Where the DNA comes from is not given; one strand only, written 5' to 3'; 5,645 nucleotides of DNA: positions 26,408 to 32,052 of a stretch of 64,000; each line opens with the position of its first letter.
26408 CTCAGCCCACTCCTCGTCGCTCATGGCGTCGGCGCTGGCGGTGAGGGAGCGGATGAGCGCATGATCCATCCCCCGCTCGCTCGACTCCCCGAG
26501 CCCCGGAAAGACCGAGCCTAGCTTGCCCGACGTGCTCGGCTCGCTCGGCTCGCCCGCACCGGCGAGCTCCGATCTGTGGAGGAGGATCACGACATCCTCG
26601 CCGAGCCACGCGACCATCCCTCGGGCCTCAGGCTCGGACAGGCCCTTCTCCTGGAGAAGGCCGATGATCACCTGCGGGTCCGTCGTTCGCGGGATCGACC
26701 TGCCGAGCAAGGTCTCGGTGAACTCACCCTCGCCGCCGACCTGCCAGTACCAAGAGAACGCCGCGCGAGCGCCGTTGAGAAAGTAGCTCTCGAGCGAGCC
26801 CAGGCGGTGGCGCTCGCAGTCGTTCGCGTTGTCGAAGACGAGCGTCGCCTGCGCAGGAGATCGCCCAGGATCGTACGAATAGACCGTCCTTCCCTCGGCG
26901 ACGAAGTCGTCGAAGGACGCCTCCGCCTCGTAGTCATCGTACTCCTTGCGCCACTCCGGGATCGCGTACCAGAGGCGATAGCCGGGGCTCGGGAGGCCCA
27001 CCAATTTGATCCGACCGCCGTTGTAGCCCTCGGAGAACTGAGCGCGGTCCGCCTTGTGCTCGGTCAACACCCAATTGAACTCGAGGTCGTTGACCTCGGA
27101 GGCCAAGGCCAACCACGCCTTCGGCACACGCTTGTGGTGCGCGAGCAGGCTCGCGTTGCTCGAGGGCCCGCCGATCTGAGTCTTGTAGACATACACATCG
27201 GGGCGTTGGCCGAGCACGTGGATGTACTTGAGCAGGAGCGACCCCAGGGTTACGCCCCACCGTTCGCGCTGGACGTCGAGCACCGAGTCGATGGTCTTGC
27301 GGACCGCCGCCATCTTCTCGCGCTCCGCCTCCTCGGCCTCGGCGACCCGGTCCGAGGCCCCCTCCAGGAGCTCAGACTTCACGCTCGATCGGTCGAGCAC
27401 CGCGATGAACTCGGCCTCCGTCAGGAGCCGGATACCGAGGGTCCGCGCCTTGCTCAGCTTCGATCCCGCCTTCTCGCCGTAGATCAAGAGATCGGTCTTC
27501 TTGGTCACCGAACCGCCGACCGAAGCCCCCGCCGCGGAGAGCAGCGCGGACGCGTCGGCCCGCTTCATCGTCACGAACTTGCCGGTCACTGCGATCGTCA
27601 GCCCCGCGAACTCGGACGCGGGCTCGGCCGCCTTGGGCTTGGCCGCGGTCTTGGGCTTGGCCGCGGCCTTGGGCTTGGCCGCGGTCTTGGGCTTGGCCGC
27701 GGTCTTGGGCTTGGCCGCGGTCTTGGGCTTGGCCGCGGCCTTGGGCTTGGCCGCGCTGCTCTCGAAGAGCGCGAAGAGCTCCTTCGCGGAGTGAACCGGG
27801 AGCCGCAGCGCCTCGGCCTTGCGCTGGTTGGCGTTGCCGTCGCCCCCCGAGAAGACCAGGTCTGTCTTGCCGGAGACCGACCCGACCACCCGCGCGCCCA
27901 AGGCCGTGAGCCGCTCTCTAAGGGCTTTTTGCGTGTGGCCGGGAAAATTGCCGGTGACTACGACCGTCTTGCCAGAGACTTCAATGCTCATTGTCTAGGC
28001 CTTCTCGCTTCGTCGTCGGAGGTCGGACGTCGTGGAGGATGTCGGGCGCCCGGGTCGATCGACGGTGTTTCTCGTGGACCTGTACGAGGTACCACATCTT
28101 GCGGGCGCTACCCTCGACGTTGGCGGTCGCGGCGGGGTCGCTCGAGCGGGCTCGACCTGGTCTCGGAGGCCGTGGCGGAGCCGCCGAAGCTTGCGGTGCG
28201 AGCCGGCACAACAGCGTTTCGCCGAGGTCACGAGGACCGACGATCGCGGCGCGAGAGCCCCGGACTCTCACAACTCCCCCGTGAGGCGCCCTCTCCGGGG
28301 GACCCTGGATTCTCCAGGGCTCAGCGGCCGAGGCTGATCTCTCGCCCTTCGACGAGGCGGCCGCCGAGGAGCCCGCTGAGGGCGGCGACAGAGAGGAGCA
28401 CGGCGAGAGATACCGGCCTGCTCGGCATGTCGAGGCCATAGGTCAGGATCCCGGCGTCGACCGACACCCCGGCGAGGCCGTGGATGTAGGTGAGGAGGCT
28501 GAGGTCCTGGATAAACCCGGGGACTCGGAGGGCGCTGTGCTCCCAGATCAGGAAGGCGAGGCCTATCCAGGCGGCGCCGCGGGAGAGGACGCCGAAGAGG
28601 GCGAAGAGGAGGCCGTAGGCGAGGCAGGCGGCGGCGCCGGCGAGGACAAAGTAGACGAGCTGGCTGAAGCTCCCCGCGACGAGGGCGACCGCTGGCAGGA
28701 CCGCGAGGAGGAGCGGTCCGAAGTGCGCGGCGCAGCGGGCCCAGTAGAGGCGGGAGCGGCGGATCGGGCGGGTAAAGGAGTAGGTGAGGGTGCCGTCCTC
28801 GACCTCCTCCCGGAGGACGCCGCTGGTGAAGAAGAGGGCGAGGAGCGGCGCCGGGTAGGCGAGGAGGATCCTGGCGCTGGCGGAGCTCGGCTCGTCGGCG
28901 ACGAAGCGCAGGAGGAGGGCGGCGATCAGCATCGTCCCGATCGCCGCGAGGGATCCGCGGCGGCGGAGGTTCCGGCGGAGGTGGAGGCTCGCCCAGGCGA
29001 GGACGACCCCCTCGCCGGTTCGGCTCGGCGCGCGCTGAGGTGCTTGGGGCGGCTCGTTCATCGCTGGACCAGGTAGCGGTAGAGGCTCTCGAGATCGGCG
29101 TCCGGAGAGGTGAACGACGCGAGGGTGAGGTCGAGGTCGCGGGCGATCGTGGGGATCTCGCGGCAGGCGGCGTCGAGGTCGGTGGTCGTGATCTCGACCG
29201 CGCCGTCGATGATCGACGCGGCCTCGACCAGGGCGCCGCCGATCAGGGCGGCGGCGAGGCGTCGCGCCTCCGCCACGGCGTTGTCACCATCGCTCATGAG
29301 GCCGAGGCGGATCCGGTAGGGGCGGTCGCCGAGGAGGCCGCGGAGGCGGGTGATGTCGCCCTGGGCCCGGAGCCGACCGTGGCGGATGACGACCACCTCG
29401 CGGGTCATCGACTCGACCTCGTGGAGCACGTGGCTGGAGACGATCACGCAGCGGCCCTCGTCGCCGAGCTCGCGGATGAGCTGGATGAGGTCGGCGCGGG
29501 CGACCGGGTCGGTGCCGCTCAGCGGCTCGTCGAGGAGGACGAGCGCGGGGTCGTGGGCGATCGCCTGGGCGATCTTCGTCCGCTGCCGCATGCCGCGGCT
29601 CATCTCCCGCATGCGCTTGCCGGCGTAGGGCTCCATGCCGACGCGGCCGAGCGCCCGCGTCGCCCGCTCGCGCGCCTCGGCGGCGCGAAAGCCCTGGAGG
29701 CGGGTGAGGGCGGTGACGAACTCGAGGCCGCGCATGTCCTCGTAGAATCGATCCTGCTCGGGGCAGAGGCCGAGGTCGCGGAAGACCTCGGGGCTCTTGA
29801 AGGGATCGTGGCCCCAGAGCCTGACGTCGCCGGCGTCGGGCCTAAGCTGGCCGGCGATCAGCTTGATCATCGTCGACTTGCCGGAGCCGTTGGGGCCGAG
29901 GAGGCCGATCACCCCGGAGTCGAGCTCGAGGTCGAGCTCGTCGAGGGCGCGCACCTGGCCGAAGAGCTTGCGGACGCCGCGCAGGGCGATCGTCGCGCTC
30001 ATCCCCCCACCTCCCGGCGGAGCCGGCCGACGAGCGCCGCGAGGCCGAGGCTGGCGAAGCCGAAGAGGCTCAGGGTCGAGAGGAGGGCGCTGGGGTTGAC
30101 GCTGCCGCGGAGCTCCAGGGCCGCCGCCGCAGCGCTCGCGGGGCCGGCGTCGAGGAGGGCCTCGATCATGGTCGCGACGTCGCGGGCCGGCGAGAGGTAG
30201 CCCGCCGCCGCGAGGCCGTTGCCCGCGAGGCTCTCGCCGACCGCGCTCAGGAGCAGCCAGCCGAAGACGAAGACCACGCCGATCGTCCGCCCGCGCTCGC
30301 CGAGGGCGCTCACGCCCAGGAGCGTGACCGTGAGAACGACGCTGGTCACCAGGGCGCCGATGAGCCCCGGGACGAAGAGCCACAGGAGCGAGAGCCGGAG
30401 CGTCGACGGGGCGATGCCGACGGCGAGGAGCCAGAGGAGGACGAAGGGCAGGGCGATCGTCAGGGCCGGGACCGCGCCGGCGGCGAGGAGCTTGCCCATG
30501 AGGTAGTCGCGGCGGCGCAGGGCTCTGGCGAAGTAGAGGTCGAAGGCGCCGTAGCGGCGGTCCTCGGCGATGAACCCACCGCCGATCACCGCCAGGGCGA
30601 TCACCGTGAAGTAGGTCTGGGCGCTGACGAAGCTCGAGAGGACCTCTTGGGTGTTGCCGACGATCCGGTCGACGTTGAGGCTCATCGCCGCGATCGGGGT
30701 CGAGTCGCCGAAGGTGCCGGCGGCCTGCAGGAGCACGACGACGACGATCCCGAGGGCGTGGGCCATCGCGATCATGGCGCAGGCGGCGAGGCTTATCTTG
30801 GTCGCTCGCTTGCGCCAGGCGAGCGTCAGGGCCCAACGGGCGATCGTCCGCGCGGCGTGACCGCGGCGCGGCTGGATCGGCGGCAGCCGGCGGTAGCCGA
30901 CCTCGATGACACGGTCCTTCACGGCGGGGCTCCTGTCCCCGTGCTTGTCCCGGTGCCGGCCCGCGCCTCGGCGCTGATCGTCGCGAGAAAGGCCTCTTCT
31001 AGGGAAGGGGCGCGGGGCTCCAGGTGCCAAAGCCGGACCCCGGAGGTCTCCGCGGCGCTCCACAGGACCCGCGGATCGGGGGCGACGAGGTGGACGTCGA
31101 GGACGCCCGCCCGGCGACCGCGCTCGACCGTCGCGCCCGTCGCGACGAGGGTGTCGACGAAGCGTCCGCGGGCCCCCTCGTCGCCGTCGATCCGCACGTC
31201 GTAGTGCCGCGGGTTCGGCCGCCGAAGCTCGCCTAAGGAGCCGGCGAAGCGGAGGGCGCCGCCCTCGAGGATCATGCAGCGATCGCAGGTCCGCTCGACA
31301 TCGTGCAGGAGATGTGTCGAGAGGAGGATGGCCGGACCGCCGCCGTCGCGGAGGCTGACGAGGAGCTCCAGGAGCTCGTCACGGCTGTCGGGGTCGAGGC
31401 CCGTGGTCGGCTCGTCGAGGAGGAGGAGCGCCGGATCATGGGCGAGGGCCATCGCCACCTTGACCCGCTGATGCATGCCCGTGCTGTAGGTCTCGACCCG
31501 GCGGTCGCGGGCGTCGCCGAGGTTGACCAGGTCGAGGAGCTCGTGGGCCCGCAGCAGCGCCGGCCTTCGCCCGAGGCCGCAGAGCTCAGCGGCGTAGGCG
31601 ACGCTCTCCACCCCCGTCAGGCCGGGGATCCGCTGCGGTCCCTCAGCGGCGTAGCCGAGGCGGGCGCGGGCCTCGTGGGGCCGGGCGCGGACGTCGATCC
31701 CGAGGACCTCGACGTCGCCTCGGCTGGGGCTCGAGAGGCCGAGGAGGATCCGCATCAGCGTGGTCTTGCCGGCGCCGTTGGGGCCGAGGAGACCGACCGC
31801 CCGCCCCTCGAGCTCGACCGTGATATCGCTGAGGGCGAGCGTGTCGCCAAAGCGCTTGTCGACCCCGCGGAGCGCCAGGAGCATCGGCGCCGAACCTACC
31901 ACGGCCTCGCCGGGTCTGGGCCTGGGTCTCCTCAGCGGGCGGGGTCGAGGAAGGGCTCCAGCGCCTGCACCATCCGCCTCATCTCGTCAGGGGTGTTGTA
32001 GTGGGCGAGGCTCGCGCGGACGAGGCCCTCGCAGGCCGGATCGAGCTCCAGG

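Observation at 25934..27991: Unusual domain architecture: BRCT-(AKPK)7-BRCT-unknown-pentapeptide repeat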

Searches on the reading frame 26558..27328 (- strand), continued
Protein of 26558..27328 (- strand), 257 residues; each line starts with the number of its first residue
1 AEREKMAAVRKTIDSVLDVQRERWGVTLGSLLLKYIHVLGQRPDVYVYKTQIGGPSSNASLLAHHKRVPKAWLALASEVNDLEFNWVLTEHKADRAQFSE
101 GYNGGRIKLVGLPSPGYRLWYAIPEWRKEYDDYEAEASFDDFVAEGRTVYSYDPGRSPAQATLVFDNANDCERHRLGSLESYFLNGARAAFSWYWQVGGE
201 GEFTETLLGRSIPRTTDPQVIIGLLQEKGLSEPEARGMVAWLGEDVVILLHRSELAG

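Call 85: search_dna_similar(query=window:26558-27328:-, collection=phages, mode=protein, max_evalue=0.001, max_rows=10)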
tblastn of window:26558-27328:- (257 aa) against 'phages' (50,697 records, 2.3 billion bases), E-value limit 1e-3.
No match.

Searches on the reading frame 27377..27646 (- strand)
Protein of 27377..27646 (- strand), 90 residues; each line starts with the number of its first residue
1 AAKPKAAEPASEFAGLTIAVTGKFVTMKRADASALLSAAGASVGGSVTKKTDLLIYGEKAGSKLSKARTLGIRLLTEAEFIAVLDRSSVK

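Call 54: search_solved_structures(query=window:27377-27646:-, max_evalue=0.01, show_alignments=5)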
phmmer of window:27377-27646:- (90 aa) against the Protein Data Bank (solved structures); distinct sequences matched with E-value up to 0.01: 10.
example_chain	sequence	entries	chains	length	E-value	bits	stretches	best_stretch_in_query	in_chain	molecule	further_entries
2owo_A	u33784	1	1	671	2.5e-17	65.9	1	6-84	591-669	DNA ligase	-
5tt5_A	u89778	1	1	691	2.7e-17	65.8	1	6-84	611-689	DNA ligase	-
1l7b_A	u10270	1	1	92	4.1e-13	52.5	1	13-86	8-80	DNA LIGASE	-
1dgs_A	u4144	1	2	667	1.1e-12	51.2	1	9-84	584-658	DNA LIGASE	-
9vse_A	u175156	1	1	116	2e-11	47.2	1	12-84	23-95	DNA ligase A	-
2ebu_A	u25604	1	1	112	3.4e-08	36.9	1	4-80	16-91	Replication factor C subunit 1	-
2k6g_A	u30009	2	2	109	3.4e-08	36.9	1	4-80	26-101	Replication factor C subunit 1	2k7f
7tfh_A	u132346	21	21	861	4.4e-06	30.2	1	13-80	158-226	Replication factor C subunit 1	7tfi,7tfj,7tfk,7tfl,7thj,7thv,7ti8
7tib_A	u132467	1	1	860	4.6e-06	30.2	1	13-80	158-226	Replication factor C subunit 1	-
8dqz_A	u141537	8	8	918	5e-06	30.1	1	13-80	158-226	Replication factor C subunit 1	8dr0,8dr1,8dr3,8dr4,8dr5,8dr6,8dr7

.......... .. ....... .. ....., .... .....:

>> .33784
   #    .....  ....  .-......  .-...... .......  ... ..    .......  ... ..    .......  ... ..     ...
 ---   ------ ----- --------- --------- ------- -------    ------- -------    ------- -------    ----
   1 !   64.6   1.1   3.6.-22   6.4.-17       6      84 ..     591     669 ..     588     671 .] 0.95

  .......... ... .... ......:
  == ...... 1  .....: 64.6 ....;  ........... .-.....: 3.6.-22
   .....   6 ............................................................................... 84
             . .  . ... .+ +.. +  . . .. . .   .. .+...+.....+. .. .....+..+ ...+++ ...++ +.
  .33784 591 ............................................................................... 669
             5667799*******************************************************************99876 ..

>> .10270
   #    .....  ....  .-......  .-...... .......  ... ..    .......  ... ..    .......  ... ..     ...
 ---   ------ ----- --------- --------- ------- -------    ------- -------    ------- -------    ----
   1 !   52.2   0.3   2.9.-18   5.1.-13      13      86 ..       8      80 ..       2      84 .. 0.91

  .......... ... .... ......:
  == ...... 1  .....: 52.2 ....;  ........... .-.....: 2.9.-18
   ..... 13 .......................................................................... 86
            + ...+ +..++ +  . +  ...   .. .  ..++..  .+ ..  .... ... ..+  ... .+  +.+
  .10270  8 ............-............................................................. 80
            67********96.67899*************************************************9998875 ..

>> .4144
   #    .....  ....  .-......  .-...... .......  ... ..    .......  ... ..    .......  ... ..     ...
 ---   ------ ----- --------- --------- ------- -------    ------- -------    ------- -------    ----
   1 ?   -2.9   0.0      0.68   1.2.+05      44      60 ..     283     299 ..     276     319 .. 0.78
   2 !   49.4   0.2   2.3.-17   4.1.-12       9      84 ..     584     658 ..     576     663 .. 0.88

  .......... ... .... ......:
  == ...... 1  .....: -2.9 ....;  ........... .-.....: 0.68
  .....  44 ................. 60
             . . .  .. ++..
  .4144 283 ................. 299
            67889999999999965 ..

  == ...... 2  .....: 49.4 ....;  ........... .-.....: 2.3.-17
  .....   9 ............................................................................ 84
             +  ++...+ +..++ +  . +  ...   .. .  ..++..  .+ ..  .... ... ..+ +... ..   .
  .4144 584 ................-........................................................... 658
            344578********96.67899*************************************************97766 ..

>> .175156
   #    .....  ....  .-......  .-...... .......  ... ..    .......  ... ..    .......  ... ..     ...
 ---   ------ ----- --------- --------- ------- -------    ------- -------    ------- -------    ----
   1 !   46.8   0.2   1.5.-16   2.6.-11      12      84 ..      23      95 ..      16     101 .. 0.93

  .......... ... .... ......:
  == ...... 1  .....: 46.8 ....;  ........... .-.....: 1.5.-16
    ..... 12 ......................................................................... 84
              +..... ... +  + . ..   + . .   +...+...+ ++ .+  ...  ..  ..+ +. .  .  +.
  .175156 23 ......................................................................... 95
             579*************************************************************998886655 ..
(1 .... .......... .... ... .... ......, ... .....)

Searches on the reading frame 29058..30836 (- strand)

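Call 9: search_protein_families(library=pfam, proteins=[window:29058-30836:-], max_evalue=0.001)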
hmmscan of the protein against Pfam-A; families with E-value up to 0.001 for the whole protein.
window:29058-30836:- (592 aa): 4 families
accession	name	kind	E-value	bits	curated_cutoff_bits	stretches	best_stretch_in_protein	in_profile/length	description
PF00005.33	ABC_tran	-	1.4e-25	90.9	25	1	300-439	3-136/137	ABC transporter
PF13304.12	AAA_21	-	4.9e-08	33.8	27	0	409-469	235-298/304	AAA domain, putative AbiEii toxin, Type IV TA system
PF13476.12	AAA_23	-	6.3e-05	24.1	27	1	295-327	7-39/201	AAA domain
PF02463.25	SMC_N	-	0.00043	20.2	40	0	299-326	16-43/220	RecF/RecN/SMC N terminal domain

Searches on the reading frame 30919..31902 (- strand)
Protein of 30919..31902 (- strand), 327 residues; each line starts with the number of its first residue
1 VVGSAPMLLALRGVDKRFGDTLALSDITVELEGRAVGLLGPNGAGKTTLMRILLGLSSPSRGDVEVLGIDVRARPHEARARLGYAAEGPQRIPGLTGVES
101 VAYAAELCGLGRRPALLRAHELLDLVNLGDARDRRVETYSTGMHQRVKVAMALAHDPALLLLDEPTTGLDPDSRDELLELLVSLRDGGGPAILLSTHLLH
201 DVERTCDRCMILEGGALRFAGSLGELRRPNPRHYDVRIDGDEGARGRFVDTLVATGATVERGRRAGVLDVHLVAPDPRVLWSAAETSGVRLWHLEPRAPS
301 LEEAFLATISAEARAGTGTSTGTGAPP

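Call 9: search_protein_families(library=pfam, proteins=[window:30919-31902:-], max_evalue=0.001)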
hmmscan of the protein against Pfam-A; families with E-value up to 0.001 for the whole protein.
window:30919-31902:- (327 aa): 2 families
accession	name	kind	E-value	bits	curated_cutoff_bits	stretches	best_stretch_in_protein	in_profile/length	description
PF00005.33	ABC_tran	-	1.5e-27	97.3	25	1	32-167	10-137/137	ABC transporter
PF13304.12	AAA_21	-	2e-15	58.1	27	2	127-197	226-298/304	AAA domain, putative AbiEii toxin, Type IV TA system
